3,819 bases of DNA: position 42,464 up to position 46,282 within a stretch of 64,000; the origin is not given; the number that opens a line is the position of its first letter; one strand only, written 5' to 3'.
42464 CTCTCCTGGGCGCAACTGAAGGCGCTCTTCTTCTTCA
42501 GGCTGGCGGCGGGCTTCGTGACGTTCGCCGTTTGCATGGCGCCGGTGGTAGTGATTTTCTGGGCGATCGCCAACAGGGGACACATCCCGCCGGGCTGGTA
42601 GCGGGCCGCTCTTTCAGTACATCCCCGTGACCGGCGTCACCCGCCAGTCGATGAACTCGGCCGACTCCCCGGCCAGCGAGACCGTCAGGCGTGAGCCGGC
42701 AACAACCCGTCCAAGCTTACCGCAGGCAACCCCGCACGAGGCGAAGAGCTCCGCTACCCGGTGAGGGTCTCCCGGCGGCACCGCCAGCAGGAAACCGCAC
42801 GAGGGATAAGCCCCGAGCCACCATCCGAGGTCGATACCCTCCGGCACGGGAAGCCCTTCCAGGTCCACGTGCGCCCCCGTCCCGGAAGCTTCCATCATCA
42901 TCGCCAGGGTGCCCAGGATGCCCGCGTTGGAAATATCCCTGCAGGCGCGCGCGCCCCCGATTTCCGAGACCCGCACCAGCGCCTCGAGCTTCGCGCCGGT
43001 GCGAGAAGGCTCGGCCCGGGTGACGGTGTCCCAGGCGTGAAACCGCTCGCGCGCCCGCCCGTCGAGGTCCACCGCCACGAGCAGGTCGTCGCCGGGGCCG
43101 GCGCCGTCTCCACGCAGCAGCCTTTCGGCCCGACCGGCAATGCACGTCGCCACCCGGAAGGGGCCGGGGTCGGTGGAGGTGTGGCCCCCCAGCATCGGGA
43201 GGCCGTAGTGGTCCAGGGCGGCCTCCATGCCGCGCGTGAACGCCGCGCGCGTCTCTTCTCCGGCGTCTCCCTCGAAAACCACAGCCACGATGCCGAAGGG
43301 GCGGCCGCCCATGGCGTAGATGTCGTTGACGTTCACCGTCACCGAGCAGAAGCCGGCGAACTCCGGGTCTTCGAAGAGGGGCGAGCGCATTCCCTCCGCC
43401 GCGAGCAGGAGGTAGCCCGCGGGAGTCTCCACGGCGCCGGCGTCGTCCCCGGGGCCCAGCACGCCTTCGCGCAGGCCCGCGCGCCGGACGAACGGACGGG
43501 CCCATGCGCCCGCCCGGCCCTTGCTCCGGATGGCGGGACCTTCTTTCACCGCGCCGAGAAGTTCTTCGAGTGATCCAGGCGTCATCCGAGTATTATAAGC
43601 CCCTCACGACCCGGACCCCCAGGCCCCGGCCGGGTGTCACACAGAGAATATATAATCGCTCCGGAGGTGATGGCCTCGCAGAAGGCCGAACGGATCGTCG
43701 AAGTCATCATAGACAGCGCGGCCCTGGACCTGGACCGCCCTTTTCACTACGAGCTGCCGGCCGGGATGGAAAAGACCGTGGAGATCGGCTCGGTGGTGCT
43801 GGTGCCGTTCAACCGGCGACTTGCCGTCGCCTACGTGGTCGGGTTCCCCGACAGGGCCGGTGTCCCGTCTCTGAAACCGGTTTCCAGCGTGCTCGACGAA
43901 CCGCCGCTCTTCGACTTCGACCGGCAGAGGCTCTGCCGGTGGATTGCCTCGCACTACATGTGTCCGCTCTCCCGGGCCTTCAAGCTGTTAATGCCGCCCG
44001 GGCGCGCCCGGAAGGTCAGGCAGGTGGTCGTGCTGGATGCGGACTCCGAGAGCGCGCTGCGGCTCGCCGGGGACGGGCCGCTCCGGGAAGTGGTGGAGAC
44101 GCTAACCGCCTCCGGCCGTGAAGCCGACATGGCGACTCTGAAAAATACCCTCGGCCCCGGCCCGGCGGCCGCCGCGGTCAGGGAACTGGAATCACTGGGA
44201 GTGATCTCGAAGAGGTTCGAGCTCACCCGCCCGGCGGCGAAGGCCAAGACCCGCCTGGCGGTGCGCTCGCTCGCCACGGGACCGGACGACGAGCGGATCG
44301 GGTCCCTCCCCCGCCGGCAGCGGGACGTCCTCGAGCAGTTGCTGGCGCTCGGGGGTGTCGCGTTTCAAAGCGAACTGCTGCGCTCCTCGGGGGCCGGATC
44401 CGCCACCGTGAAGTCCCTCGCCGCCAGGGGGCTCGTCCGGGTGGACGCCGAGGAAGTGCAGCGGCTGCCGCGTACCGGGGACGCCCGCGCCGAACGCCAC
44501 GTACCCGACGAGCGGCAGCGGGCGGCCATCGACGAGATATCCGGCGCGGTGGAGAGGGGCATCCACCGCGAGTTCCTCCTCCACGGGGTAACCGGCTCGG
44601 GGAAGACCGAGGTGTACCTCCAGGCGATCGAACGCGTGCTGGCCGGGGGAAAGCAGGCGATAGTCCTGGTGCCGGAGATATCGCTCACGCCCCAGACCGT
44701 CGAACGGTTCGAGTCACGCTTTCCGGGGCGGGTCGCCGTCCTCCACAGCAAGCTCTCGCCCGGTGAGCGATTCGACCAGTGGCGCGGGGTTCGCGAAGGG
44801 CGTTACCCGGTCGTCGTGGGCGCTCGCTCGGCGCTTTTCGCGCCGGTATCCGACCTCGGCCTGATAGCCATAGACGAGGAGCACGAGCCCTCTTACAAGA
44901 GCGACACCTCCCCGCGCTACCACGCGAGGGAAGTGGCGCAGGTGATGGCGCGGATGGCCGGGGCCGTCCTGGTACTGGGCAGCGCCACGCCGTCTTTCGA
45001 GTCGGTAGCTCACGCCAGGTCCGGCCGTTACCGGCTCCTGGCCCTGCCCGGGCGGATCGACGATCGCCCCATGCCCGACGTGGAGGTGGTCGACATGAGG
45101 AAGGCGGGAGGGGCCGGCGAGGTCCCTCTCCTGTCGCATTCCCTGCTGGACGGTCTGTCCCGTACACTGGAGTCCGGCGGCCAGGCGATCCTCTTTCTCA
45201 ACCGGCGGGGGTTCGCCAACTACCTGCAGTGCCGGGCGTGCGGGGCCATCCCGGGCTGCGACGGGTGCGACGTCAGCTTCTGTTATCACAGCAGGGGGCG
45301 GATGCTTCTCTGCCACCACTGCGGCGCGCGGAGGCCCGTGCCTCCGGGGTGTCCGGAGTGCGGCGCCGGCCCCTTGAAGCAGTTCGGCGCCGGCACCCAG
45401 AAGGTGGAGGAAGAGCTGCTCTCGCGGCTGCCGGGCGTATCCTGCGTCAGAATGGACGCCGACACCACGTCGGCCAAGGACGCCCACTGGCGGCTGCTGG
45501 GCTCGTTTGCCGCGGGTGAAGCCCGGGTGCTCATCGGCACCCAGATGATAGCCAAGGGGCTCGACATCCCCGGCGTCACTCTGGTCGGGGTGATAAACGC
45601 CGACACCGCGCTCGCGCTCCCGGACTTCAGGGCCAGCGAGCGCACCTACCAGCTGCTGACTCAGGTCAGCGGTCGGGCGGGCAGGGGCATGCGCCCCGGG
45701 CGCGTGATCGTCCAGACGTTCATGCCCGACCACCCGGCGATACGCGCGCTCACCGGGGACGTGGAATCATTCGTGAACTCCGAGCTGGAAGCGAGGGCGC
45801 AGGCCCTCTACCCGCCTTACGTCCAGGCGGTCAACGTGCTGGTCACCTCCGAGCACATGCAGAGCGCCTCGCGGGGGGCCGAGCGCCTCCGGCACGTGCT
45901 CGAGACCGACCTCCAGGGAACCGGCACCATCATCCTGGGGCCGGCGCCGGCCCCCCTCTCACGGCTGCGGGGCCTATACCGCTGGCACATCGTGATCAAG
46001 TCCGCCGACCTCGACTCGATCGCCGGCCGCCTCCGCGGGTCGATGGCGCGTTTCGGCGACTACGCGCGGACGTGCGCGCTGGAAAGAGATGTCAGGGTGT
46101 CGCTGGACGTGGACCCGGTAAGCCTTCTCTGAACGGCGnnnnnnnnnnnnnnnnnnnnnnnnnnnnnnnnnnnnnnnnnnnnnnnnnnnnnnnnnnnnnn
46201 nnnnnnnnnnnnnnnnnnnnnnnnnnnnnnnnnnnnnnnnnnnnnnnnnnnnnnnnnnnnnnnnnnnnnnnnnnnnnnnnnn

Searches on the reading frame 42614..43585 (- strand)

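Call 9: search_protein_families(library=pfam, max_evalue=0.00001, proteins=[window:42614-43585:-])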
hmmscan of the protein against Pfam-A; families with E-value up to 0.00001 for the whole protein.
window:42614-43585:- (323 aa): 2 families
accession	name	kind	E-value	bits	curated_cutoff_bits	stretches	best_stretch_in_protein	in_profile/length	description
PF00586.29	AIRS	-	6.3e-19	68.9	24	1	46-149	1-109/112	AIR synthase related protein, N-terminal domain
PF02769.27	AIRS_C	-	1e-15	58.7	23.1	1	187-303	35-154/156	AIR synthase related protein, C-terminal domain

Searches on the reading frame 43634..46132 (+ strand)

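Call 9: search_protein_families(library=pfam, max_evalue=0.00001, proteins=[window:43634-46132:+])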
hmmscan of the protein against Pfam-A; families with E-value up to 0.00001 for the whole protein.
window:43634-46132:+ (832 aa): 6 families
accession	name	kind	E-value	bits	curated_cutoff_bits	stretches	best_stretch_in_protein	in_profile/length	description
PF17764.6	PriA_3primeBD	-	6.1e-22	77.7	22.7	1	23-121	1-96/96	3'DNA-binding domain (3'BD)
PF00270.35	DEAD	-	1.7e-17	64.1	26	1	295-458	4-164/167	DEAD/DEAH box helicase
PF18074.6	PriA_C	-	2.8e-16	60.5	26.9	1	728-828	1-95/95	Primosomal protein N C-terminal domain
PF04851.21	ResIII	-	9e-15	55.4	22.5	1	291-454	4-163/164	Type III restriction enzyme, res subunit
PF00271.37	Helicase_C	-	9.7e-14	52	23.5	1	588-684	25-108/110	Helicase conserved C-terminal domain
PF18319.7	Zn_ribbon_PriA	-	2.8e-06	27.6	26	1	542-568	1-27/27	PriA DNA helicase Cys-rich region (CRR) domain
